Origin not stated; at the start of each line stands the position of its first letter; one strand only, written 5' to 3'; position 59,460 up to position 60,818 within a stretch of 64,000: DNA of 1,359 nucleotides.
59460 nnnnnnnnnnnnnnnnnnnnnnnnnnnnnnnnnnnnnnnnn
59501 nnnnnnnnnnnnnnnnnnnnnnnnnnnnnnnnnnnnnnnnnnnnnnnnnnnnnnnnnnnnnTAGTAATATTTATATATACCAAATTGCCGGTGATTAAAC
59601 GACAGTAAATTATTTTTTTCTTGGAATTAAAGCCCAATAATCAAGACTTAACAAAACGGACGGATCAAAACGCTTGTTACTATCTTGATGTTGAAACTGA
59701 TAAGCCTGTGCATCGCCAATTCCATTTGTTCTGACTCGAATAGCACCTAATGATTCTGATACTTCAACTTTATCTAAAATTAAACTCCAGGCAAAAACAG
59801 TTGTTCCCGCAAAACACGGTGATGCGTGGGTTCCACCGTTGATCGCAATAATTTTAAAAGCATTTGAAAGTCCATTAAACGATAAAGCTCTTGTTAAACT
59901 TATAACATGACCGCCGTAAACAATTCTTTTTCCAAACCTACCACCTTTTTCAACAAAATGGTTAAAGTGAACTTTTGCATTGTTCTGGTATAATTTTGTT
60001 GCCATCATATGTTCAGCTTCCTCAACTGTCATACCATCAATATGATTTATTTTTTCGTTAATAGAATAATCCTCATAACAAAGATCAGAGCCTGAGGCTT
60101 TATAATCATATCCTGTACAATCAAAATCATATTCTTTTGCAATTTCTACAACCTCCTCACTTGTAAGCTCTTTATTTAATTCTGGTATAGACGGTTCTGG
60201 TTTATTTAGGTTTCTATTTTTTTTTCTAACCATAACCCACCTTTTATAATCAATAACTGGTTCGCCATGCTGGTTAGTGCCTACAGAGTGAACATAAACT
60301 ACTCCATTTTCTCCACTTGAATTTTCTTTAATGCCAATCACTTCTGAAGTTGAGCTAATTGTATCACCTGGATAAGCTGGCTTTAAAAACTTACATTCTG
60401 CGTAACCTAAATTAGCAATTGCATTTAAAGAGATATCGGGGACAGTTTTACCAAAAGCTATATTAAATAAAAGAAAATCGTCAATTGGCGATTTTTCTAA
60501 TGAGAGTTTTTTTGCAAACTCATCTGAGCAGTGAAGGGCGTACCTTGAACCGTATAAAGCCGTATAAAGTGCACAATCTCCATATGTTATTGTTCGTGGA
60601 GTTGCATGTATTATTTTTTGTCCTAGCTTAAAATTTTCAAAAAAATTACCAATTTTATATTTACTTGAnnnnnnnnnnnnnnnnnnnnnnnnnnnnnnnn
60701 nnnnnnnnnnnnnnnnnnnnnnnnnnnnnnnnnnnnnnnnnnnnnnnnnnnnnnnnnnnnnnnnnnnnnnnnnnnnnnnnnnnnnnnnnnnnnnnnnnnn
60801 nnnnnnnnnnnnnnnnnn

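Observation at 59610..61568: Single-polypeptide fusion of a CitE-like malyl-CoA lyase/thioesterase domain with a mesaconyl-CoA-hydratase-like domain, embedded between asd and sdhCDAB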

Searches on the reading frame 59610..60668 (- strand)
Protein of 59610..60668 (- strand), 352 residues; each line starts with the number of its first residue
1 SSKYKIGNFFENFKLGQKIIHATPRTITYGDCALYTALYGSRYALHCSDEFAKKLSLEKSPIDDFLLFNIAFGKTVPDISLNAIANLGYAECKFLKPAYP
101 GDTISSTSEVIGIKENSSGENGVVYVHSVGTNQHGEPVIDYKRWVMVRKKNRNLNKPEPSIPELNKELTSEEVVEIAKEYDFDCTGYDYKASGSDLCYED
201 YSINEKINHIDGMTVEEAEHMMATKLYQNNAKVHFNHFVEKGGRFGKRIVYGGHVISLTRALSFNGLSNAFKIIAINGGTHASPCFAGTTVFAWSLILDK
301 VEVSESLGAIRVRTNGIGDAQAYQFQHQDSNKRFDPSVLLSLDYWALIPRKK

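Call 14: search_solved_structures(query=window:59610-60668:-, max_evalue=1e-20, show_alignments=2)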
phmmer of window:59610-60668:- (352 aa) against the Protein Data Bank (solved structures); distinct sequences matched with E-value up to 1e-20: 2.
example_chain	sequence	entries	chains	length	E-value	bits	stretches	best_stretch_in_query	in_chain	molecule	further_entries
4e3e_A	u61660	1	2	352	8e-129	432.9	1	2-351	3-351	MaoC domain protein dehydratase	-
8hgn_A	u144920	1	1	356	1.1e-116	393.1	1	5-350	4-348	Beta-methylmalyl-CoA dehydratase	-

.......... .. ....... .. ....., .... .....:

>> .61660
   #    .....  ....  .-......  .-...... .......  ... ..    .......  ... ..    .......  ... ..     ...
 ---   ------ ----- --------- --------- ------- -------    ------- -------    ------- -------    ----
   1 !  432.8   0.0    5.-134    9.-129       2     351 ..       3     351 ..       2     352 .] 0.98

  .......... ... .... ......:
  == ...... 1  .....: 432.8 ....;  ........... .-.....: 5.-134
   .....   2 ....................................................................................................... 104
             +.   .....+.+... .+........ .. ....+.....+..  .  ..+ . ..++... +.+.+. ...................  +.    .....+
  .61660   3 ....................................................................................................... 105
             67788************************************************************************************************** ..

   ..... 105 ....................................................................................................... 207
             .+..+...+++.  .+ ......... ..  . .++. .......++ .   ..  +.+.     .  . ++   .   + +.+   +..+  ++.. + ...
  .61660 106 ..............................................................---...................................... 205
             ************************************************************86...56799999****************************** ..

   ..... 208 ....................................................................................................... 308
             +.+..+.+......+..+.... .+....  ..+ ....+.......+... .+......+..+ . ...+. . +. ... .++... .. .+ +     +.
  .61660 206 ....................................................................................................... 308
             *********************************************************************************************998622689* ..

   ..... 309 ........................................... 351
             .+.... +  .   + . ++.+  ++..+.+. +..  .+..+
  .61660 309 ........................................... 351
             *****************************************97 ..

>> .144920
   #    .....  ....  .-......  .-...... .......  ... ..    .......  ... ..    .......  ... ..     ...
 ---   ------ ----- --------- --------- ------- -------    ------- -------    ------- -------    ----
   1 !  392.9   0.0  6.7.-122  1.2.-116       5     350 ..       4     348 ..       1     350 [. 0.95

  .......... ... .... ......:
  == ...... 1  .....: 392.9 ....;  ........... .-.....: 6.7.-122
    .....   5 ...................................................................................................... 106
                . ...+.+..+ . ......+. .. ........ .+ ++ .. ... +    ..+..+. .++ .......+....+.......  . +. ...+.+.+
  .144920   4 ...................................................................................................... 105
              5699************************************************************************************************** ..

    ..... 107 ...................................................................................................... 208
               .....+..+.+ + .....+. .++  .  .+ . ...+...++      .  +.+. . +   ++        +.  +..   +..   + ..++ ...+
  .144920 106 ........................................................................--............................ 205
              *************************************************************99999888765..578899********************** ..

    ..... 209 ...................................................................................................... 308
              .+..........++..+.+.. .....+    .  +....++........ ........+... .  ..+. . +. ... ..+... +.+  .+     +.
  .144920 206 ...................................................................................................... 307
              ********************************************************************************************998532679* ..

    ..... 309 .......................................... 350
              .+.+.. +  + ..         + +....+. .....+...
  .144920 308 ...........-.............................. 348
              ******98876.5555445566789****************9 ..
